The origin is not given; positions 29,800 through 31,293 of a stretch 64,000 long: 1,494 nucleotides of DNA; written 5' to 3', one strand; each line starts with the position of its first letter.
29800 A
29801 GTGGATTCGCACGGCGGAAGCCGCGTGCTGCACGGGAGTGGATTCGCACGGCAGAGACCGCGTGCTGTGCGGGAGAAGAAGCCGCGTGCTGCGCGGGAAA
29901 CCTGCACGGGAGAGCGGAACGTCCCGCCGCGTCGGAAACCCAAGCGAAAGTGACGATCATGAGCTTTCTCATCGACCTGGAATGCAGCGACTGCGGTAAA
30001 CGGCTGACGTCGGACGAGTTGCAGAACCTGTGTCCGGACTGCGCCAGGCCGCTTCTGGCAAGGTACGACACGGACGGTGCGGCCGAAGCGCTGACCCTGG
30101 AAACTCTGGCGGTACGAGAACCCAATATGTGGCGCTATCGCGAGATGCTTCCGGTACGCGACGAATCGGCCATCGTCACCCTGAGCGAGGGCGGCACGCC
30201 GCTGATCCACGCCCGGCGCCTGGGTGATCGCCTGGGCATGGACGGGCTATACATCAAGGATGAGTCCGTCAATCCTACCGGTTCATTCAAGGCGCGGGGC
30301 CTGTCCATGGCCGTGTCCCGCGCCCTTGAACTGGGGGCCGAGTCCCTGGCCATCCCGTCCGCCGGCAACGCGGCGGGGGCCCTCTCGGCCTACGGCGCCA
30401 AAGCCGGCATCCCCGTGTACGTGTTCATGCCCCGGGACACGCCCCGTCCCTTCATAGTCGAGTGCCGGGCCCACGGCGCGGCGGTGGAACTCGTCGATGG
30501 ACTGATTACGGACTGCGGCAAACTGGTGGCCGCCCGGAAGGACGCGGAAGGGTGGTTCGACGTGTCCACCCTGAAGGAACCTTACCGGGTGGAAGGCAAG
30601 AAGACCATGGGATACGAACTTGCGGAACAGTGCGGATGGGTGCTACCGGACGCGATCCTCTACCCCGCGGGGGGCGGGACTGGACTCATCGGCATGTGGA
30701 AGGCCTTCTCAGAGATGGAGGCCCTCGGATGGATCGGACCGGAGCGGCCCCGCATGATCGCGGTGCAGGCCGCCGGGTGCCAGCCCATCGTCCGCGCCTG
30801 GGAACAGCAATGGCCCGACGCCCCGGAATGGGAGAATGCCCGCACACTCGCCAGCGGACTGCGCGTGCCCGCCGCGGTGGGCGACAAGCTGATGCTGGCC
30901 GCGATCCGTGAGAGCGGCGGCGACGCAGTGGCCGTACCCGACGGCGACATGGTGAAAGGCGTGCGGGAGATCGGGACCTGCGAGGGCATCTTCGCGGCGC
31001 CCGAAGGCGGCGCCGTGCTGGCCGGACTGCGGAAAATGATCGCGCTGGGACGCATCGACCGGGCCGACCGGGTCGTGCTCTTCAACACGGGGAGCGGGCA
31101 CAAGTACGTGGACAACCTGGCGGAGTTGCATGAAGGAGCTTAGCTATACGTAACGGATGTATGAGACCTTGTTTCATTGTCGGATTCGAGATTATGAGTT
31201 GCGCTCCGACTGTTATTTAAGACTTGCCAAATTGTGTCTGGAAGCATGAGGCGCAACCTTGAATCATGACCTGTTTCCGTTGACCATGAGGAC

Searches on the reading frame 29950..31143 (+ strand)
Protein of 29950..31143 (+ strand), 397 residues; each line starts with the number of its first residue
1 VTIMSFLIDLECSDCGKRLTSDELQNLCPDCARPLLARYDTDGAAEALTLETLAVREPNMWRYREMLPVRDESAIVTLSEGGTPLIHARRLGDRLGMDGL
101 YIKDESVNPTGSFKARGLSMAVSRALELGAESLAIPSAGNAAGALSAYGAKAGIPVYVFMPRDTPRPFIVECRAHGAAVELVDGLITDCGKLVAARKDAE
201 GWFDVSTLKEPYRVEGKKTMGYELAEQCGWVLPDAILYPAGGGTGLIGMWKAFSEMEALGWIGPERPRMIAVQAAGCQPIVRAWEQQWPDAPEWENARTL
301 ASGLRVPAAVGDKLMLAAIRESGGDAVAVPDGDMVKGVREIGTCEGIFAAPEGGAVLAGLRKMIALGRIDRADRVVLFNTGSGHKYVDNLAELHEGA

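Call 16: search_protein_families(library=pfam, proteins=[window:29950-31143:+], max_evalue=0.001)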
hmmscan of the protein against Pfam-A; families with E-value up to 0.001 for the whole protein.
window:29950-31143:+ (397 aa): 2 families
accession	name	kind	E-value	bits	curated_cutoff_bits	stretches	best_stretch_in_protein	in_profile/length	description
PF00291.31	PALP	-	3.2e-76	256.9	35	1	76-381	1-295/295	Pyridoxal-phosphate dependent enzyme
PF23455.1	DUF7129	-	0.00017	21.7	30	1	11-32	13-34/45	Domain of unknown function (DUF7129)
